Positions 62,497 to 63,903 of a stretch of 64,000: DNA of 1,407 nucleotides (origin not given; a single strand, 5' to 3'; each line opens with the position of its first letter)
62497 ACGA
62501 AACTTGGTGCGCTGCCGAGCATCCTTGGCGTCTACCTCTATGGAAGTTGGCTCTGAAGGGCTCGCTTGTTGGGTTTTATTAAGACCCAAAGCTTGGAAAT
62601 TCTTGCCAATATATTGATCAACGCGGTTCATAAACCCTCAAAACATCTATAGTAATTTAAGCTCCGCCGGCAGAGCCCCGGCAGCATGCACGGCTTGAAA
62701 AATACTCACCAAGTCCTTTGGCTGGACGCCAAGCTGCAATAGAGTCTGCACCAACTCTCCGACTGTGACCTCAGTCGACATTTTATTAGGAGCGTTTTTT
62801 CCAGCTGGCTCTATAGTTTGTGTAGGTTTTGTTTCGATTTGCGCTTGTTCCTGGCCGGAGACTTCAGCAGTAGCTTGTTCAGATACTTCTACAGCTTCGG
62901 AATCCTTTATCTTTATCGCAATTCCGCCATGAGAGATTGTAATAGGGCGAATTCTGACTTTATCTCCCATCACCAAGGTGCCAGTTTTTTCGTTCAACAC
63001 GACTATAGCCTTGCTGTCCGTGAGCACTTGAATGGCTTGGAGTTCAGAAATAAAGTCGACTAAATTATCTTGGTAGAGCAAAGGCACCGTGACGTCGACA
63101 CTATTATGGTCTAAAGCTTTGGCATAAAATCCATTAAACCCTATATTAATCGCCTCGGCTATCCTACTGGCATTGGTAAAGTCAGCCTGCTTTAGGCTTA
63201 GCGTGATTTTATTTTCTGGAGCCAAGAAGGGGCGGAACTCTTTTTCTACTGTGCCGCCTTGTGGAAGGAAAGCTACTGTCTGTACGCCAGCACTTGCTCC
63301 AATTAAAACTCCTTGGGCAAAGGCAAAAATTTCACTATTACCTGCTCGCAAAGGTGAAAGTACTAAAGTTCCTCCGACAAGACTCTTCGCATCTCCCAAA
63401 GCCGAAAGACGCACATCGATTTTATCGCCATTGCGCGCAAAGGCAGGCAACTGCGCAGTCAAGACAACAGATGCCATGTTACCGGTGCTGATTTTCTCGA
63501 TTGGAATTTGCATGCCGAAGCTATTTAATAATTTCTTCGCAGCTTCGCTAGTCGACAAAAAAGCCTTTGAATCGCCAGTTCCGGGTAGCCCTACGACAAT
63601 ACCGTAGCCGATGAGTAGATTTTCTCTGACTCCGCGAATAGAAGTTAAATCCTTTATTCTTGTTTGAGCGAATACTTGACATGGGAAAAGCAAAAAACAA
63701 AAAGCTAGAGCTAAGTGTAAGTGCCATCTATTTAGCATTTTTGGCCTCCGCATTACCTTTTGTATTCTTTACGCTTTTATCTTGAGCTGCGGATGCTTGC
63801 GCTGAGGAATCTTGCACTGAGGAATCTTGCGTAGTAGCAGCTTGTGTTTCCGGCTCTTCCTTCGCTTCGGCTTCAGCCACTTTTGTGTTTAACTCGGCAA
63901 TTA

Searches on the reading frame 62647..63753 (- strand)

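Call 61: search_protein_families(library=pfam, proteins=[window:62647-63753:-], max_evalue=0.00001)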
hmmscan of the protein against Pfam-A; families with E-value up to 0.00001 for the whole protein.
window:62647-63753:- (368 aa): 1 family
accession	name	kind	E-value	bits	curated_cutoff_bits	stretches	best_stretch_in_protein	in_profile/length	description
PF02119.21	FlgI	-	2.3e-96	323.1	25.3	1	32-366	1-342/343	Flagellar P-ring protein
